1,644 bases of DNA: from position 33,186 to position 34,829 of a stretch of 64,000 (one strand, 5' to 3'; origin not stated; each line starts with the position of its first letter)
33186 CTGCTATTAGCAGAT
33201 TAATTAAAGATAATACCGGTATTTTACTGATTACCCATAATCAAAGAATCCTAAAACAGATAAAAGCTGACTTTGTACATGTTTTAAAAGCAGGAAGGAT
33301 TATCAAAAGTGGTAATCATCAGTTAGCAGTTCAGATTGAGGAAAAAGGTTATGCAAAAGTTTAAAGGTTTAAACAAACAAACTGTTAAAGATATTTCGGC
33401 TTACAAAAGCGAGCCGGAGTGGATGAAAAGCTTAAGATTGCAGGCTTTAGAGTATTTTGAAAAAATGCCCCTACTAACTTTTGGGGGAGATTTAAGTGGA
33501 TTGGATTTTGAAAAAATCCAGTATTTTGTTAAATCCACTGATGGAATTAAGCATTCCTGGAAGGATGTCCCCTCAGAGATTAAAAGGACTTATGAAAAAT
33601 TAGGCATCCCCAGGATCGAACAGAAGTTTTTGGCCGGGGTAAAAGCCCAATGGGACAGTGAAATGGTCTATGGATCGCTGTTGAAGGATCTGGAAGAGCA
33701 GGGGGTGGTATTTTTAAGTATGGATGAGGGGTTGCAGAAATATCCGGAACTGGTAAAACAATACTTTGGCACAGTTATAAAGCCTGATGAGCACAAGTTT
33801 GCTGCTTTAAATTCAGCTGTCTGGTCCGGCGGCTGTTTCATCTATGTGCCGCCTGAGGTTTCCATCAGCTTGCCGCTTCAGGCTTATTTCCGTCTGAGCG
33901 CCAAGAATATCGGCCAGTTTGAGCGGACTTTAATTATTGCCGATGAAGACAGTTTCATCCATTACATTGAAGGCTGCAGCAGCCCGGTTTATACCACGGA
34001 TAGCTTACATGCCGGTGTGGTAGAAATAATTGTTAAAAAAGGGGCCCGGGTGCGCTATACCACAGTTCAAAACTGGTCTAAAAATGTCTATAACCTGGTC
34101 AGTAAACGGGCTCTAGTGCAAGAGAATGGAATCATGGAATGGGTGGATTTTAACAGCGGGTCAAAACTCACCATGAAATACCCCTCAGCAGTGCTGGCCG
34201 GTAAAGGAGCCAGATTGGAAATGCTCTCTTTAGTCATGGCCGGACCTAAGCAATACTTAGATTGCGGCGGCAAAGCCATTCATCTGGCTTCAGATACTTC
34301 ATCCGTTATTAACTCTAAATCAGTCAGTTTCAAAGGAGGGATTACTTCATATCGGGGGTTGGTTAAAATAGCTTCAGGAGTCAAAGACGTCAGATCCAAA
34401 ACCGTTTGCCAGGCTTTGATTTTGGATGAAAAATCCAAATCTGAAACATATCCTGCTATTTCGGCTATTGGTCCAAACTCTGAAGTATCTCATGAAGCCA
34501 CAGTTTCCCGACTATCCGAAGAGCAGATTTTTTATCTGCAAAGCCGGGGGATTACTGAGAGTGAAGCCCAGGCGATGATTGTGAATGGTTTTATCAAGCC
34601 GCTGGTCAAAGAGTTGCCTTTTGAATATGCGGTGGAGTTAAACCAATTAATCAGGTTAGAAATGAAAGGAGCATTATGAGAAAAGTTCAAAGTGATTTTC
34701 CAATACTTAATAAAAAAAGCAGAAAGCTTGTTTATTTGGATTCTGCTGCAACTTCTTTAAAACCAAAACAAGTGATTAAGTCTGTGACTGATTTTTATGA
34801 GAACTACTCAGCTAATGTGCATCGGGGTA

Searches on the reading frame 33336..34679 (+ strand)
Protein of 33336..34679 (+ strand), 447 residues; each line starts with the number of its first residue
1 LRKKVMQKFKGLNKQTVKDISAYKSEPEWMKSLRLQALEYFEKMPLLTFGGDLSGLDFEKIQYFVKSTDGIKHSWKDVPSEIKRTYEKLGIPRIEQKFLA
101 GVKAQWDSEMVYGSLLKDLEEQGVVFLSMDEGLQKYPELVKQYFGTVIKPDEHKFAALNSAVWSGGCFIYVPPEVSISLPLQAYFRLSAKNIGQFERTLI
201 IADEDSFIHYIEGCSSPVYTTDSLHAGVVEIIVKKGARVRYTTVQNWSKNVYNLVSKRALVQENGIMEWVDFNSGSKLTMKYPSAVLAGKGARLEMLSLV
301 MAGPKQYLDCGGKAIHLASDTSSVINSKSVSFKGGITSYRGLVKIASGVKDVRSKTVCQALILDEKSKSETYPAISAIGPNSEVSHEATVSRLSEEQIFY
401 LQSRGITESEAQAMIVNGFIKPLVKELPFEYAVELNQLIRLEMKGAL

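Call 16: search_protein_families(library=pfam, proteins=[window:33336-34679:+], max_evalue=0.001)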
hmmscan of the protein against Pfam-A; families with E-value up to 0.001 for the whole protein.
window:33336-34679:+ (447 aa): 2 families
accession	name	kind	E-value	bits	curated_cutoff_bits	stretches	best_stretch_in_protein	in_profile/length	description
PF01458.23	SUFBD_core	-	2e-74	250.4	27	1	185-419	1-232/232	SUF system FeS cluster assembly, SufBD core domain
PF19295.5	SufBD_N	-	1.5e-11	44.7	23.5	1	9-182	7-171/172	SufBD protein N-terminal region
